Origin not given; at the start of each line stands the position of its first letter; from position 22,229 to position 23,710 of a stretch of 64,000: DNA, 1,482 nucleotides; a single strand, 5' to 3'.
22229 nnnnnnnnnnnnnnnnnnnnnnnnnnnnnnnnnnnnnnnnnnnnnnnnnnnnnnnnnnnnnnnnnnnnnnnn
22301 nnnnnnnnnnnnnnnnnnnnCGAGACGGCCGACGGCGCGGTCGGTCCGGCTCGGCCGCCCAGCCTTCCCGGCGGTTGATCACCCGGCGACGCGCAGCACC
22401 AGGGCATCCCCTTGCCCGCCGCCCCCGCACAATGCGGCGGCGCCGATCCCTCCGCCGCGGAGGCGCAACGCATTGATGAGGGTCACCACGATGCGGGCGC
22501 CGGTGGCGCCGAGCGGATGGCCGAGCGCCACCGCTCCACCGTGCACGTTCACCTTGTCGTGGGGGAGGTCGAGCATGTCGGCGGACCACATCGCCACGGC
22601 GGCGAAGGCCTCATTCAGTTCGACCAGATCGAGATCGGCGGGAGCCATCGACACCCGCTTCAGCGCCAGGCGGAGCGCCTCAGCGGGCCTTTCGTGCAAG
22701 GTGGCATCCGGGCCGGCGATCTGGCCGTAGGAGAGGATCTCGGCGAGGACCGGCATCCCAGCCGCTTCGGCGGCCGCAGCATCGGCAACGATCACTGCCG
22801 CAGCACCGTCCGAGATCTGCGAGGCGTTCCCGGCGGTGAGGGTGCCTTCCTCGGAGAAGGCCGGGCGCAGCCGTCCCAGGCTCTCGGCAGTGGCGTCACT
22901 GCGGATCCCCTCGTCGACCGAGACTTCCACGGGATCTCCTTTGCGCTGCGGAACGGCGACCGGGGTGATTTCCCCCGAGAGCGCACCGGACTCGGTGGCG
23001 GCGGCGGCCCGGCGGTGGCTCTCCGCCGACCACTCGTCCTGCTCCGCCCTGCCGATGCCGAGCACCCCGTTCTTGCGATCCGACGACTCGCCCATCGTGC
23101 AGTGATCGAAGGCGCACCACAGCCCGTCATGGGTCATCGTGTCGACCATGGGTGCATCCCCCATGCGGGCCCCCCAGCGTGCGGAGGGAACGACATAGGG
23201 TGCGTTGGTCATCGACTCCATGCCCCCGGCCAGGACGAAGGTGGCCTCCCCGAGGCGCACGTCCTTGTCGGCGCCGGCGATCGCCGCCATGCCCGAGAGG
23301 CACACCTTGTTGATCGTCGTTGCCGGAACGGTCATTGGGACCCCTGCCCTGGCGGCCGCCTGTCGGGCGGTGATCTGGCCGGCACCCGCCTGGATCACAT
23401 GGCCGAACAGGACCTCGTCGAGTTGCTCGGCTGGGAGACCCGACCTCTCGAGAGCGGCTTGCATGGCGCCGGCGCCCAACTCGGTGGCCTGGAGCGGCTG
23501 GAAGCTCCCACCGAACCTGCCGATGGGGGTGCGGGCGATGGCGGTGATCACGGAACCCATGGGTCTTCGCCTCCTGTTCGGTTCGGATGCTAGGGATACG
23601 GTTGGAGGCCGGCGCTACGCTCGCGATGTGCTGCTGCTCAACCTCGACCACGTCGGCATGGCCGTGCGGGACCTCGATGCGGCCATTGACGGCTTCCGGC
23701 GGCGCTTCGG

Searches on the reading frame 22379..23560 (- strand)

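Call 47: search_protein_families(library=pfam, proteins=[window:22379-23560:-], max_evalue=0.00001)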
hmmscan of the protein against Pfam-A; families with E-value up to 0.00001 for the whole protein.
window:22379-23560:- (393 aa): 2 families
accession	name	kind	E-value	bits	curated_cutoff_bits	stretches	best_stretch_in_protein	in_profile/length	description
PF00108.29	Thiolase_N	-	1.9e-89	299.9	26.4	1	4-260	2-258/260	Thiolase, N-terminal domain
PF02803.24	Thiolase_C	-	2.6e-40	137.3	27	1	270-390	2-122/123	Thiolase, C-terminal domain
